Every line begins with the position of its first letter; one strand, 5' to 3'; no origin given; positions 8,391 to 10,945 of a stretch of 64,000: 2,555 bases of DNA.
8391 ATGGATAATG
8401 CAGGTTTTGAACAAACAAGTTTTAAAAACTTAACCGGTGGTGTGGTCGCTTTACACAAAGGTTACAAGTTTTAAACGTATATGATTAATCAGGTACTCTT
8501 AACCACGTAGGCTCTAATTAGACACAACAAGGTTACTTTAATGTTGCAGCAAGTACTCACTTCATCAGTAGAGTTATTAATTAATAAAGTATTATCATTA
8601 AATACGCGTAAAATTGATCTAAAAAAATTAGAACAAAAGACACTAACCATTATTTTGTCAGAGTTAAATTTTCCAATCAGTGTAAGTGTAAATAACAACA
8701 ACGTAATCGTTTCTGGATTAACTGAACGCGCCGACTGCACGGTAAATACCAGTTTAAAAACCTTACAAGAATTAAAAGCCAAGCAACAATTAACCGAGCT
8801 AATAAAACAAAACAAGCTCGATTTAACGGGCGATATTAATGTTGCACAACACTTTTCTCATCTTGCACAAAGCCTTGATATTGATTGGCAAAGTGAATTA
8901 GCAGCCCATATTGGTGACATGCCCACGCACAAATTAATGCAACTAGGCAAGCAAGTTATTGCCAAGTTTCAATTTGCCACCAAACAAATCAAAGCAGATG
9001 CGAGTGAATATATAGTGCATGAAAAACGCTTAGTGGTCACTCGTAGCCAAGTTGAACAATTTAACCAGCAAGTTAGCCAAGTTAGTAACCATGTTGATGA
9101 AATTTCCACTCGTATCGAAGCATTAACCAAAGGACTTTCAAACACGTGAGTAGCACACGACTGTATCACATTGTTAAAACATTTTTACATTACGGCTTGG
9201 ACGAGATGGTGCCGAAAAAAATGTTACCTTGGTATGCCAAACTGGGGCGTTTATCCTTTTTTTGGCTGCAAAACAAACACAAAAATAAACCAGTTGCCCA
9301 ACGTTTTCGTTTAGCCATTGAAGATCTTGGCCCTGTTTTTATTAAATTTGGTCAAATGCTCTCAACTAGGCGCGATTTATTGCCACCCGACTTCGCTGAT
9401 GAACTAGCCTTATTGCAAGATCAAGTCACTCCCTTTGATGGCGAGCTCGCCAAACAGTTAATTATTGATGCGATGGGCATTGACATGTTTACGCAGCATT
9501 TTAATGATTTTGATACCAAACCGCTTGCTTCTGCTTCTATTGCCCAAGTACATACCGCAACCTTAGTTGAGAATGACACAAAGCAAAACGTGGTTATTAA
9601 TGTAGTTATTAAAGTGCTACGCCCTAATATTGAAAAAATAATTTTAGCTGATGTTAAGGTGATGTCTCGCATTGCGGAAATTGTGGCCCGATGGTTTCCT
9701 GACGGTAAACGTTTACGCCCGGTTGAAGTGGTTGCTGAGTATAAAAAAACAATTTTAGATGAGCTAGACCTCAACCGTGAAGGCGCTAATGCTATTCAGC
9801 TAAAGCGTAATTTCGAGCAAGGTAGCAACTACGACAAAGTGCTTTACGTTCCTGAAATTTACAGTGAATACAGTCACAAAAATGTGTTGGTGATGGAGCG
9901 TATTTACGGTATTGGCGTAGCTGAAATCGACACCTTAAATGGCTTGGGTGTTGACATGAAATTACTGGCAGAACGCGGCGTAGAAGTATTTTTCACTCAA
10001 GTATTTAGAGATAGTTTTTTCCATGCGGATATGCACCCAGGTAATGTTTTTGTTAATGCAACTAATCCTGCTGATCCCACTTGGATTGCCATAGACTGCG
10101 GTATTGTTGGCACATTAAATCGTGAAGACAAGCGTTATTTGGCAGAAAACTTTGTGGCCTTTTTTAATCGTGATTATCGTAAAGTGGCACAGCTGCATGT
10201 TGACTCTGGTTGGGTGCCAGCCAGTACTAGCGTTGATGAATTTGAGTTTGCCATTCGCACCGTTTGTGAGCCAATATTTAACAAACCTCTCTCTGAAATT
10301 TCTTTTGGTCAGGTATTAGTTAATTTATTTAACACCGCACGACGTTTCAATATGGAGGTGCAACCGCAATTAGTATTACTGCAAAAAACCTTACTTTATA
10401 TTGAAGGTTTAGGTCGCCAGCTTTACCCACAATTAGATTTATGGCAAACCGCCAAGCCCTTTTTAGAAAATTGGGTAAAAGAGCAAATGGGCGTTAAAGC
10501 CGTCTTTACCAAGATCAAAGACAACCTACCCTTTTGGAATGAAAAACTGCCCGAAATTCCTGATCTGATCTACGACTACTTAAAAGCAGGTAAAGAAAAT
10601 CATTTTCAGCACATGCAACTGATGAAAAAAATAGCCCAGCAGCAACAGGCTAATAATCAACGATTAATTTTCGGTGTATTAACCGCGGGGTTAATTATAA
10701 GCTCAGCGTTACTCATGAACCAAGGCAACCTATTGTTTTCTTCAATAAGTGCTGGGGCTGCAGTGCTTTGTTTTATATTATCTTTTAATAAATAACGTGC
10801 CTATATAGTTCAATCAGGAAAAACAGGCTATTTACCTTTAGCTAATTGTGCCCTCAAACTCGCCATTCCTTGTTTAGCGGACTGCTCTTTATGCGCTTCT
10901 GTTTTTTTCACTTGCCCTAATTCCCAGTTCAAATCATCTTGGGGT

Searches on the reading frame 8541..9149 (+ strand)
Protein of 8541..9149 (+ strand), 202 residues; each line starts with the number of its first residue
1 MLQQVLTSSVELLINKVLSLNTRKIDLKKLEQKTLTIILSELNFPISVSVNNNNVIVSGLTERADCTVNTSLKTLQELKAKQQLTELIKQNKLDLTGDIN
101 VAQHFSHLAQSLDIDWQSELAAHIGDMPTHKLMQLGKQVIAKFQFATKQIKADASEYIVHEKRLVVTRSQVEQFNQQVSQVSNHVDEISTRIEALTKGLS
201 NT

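Call 7: search_protein_families(library=pfam, proteins=[window:8541-9149:+])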
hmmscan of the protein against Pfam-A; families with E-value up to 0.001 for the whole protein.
window:8541-9149:+ (202 aa): 1 family
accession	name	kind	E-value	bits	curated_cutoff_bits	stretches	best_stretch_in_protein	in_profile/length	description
PF02036.22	SCP2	-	3.6e-15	56.6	21.3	1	15-109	2-100/101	SCP-2 sterol transfer family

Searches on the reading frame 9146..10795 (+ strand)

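Call 7: search_protein_families(library=pfam, proteins=[window:9146-10795:+])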
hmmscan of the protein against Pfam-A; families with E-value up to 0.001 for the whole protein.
window:9146-10795:+ (549 aa): 1 family
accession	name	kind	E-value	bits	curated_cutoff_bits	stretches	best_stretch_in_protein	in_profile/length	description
PF03109.22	ABC1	-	1.8e-68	230.7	22.9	1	90-350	2-243/244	ABC1 atypical kinase-like domain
